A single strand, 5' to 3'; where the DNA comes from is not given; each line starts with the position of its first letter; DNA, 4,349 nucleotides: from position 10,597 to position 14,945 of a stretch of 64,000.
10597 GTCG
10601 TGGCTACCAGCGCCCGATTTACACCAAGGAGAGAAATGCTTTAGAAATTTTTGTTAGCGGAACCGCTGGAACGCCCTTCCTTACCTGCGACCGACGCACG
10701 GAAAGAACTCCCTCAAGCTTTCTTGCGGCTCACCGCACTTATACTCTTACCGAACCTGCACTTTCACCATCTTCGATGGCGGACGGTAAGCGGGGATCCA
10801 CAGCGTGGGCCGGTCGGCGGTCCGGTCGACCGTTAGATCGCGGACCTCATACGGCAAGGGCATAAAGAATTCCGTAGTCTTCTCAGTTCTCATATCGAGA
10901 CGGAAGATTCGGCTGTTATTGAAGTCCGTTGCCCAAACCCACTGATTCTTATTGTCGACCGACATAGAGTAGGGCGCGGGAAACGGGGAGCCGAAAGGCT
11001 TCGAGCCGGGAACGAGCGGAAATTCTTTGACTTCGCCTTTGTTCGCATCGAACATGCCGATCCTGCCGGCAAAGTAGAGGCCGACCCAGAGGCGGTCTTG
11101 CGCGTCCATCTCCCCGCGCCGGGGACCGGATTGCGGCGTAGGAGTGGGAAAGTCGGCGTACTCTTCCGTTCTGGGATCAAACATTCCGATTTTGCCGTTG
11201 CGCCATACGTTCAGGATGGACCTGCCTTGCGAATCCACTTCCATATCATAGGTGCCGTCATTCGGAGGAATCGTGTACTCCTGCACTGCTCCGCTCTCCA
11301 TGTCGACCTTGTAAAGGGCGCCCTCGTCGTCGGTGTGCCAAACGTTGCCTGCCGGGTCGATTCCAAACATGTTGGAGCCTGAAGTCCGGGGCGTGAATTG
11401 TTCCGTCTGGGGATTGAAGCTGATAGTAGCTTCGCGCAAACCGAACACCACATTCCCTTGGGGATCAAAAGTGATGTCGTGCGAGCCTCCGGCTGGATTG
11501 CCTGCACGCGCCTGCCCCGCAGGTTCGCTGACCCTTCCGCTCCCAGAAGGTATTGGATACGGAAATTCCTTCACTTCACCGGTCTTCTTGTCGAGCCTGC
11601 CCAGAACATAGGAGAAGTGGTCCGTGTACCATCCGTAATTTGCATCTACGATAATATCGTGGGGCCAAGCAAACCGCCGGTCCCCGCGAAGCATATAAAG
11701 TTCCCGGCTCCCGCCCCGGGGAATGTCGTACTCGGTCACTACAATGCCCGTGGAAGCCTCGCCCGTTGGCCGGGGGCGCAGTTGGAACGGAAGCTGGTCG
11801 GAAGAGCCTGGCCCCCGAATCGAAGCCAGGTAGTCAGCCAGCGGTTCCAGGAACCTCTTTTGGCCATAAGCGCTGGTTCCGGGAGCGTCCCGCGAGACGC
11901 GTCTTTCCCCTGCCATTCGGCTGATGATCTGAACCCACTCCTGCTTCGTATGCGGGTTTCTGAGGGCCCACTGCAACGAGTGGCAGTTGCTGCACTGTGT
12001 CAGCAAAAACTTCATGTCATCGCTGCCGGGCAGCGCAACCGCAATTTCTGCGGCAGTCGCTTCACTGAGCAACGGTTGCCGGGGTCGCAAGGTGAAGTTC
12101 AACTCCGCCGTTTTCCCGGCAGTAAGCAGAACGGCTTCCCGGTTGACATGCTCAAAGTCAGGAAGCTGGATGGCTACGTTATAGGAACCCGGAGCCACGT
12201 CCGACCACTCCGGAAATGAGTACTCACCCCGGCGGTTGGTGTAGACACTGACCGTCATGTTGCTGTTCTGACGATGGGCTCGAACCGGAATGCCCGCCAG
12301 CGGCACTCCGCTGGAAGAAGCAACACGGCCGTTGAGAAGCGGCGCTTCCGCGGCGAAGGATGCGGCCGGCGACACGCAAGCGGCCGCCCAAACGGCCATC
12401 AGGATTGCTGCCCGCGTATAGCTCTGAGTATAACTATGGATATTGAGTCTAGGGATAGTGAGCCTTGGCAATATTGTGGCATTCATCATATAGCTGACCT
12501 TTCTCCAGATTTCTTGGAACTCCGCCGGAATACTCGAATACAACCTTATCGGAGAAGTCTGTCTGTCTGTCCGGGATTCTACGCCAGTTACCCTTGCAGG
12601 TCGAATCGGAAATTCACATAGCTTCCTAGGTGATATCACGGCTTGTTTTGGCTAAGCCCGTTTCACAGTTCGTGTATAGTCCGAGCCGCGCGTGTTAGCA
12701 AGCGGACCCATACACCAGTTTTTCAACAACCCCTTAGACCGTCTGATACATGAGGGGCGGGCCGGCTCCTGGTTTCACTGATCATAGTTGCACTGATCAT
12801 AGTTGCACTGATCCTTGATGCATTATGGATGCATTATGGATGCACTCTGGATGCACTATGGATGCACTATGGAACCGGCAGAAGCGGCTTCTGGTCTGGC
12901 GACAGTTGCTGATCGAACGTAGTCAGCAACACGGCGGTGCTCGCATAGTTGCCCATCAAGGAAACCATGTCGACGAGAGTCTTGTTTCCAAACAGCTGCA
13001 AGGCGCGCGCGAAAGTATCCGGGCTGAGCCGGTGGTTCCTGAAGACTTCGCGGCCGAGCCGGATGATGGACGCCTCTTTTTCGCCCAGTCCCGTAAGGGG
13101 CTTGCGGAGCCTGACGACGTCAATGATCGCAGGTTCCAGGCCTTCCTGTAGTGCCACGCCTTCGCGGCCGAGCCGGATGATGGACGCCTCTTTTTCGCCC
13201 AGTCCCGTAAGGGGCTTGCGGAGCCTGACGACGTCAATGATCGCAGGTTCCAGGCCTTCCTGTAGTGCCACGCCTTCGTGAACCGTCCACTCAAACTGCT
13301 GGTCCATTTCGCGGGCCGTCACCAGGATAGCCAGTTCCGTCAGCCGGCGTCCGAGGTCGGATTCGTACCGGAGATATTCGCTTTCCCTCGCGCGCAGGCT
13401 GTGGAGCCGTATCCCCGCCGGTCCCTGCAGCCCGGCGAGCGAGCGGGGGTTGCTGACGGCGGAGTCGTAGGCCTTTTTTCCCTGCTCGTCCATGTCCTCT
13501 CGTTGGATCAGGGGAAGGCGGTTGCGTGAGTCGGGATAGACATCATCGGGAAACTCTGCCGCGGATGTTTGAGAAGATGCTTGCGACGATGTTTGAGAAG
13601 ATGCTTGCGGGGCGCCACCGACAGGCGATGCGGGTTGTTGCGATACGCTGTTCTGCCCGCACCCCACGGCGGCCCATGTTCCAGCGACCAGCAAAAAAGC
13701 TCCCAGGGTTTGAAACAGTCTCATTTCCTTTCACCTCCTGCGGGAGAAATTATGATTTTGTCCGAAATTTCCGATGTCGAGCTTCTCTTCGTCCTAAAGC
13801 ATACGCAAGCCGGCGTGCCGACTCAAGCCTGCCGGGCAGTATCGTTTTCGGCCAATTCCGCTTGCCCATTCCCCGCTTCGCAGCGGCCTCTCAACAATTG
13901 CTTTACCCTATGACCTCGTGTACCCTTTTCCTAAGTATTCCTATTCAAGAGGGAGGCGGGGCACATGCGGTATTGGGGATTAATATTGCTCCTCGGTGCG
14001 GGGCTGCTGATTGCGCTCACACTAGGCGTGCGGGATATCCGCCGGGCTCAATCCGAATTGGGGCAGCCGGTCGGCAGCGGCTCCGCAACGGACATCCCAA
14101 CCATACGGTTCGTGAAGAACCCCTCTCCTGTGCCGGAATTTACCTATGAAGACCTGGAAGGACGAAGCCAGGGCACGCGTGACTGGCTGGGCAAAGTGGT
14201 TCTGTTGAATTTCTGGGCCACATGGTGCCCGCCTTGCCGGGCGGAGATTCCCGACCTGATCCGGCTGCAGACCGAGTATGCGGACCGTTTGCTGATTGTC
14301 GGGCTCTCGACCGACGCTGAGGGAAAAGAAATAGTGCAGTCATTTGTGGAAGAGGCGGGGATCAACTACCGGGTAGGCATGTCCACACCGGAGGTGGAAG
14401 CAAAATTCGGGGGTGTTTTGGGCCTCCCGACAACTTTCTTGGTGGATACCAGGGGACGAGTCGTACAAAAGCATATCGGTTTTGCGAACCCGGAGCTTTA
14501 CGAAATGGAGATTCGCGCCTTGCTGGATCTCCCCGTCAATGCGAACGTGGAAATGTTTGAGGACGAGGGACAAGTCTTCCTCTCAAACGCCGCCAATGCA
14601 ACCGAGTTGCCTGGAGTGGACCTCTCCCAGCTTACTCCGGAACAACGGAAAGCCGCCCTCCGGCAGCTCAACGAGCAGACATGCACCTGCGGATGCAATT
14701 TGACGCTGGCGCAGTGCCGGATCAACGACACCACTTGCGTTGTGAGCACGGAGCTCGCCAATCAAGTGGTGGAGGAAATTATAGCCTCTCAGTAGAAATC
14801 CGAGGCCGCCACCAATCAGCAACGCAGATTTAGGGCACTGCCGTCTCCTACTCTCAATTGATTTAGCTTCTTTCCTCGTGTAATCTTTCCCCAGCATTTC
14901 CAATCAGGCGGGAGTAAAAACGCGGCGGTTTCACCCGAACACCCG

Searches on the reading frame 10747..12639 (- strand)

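Call 6: search_protein_families(library=pfam, proteins=[window:10747-12639:-])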
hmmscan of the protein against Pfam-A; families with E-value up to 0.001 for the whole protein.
window:10747-12639:- (630 aa): 5 families
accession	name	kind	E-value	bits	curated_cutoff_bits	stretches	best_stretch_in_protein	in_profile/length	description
PF13620.12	CarboxypepD_reg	-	2.2e-15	57.2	32.3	1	102-185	2-82/82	Carboxypeptidase regulatory-like domain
PF24684.1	Vgb_lyase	-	1.8e-12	47.1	50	1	386-592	57-259/290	Virginiamycin B lyase family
PF21959.2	DUF6923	-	0.00012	22.4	27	0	430-458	141-172/234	Repeat of unknown function (DUF6923)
PF08450.18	SGL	-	0.00021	21.4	26.3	0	442-500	158-223/246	SMP-30/Gluconolactonase/LRE-like region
PF17210.9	SdrD_B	-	0.0003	21.4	29.7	0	112-161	22-68/112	SdrD B-like domain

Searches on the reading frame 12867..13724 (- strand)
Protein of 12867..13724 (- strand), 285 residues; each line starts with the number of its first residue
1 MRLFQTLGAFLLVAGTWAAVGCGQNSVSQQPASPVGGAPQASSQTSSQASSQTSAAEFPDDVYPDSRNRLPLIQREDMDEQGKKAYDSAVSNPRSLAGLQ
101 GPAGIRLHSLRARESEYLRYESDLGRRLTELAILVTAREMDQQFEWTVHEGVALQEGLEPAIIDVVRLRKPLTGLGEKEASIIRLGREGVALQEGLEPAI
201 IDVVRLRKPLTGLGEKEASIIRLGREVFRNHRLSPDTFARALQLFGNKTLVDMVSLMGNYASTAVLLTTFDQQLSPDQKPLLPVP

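Call 6: search_protein_families(library=pfam, proteins=[window:12867-13724:-])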
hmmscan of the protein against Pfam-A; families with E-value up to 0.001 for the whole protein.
window:12867-13724:- (285 aa): 1 family
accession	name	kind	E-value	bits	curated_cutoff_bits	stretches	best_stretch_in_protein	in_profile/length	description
PF02627.25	CMD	-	0.00099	19.5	23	0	116-168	12-65/84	Carboxymuconolactone decarboxylase family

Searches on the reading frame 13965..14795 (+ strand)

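Call 6: search_protein_families(library=pfam, proteins=[window:13965-14795:+])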
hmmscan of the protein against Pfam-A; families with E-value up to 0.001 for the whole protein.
window:13965-14795:+ (276 aa): 4 families
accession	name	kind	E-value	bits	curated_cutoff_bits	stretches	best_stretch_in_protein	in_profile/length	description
PF08534.16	Redoxin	-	8.3e-19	68.3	26.6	1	54-177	4-139/148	Redoxin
PF00578.27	AhpC-TSA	-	2.3e-18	66.8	26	1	55-168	4-123/124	AhpC/TSA family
PF13905.12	Thioredoxin_8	-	1.7e-10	41.5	27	1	76-166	1-94/94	Thioredoxin-like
PF00085.26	Thioredoxin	-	1.8e-07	31.6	23.5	1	77-121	19-63/103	Thioredoxin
